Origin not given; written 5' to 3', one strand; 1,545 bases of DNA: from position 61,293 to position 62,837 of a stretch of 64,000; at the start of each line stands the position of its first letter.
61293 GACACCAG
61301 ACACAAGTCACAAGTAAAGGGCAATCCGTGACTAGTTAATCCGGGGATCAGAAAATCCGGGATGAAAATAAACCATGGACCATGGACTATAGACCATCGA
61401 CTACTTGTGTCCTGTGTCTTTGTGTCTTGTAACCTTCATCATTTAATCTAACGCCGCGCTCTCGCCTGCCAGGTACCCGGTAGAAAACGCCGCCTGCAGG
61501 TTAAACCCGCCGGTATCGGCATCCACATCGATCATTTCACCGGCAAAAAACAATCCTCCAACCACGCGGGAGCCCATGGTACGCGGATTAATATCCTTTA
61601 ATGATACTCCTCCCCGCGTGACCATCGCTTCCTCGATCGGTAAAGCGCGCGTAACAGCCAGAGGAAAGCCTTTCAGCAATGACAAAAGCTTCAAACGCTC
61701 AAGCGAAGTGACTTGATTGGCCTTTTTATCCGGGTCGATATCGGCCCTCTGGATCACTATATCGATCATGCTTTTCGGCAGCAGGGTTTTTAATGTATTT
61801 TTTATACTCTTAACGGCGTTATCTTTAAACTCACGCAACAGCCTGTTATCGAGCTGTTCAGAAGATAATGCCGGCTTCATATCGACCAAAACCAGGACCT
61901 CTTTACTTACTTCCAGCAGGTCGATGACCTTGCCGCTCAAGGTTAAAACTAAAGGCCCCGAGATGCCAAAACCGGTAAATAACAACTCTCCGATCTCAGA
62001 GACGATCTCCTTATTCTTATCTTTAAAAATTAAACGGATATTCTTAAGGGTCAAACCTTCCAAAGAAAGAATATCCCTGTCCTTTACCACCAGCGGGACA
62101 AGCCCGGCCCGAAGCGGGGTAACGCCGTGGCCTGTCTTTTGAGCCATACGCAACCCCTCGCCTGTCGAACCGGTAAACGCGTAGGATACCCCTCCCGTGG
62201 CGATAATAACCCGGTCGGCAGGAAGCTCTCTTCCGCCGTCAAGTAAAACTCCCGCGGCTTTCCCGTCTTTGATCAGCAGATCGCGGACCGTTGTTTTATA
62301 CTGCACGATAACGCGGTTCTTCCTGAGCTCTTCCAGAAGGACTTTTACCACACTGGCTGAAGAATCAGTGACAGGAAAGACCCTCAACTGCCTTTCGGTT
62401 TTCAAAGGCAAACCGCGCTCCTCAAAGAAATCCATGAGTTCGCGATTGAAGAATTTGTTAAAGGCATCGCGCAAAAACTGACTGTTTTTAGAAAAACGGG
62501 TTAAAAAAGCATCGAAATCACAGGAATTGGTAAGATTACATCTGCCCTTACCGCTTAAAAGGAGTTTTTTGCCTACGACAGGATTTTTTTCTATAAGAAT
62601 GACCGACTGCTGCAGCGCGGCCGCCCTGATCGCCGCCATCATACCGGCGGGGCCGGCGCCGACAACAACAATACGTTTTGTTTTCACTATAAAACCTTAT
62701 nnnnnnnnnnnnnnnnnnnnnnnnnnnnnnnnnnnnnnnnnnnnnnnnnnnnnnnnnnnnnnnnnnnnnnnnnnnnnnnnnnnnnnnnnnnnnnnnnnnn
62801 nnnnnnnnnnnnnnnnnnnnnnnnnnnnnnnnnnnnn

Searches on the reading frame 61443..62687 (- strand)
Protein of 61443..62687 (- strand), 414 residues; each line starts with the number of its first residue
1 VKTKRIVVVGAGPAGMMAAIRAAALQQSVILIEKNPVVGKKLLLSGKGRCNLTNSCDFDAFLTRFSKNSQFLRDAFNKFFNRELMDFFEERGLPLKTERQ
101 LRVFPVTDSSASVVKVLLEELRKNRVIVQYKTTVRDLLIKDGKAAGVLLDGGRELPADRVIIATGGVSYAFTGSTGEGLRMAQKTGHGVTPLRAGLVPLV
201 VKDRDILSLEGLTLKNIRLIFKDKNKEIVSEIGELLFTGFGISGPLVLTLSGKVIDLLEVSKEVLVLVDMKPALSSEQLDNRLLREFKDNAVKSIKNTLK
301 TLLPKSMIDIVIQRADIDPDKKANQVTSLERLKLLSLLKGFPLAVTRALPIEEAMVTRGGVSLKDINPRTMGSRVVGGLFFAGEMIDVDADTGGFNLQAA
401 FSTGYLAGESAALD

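Call 77: search_protein_families(library=ncbifam, proteins=[window:61443-62687:-], max_evalue=0.001)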
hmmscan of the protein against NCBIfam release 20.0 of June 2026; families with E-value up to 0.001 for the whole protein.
window:61443-62687:- (414 aa): 49 families (the best 25 are shown)
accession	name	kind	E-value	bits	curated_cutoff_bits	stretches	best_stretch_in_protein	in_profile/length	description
TIGR00275.1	TIGR00275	subfamily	7.8e-136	453.1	183.8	1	6-408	1-400/401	aminoacetone oxidase family FAD-binding enzyme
TIGR03862.1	flavo_PP4765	subfamily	3.7e-46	157.7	242.65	1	29-411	4-371/376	TIGR03862 family flavoprotein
TIGR01813.1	flavo_cyto_c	subfamily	2.1e-10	39.9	285.45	1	6-49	2-46/444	flavocytochrome c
NF005064.0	PRK06481.1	equivalog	7.6e-10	38.1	542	1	5-81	63-129/506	flavocytochrome c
NF004789.0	PRK06134.1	subfamily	1.2e-09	37.4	747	1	4-90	13-100/581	FAD-dependent oxidoreductase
NF045637.1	carotdesatCrtDProt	equivalog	2e-09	36.6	580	1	111-184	222-294/485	1-hydroxycarotenoid 3,4-desaturase CrtD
NF005882.1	PRK07843.1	equivalog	2.5e-09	36.1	788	1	6-48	4-46/547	3-oxosteroid 1-dehydrogenase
TIGR00551.1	nadB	equivalog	4.4e-09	35.6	452.75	1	101-190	117-217/489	L-aspartate oxidase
TIGR01350.1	lipoamide_DH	equivalog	8.4e-09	34.6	408.8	1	5-37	3-35/461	dihydrolipoyl dehydrogenase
TIGR03997.1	mycofact_OYE_2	equivalog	2.2e-08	32.9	793.15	1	3-46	379-422/645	mycofactocin system FadH/OYE family oxidoreductase 2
NF003585.0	PRK05249.1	equivalog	4.9e-08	32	465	1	6-40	9-43/464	Si-specific NAD(P)(+) transhydrogenase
NF005701.0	PRK07512.1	equivalog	6.6e-08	31.3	528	1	109-187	134-222/516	L-aspartate oxidase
NF006130.0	PRK08274.1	equivalog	1.2e-07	30.9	369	0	5-36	7-38/467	FAD-dependent tricarballylate dehydrogenase TcuA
TIGR02032.1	GG-red-SF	subfamily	3e-07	30.4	158.8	1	6-40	3-37/297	geranylgeranyl reductase family protein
NF009477.0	PRK12843.1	equivalog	4.7e-07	28.6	758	1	5-46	18-59/578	FAD-dependent oxidoreductase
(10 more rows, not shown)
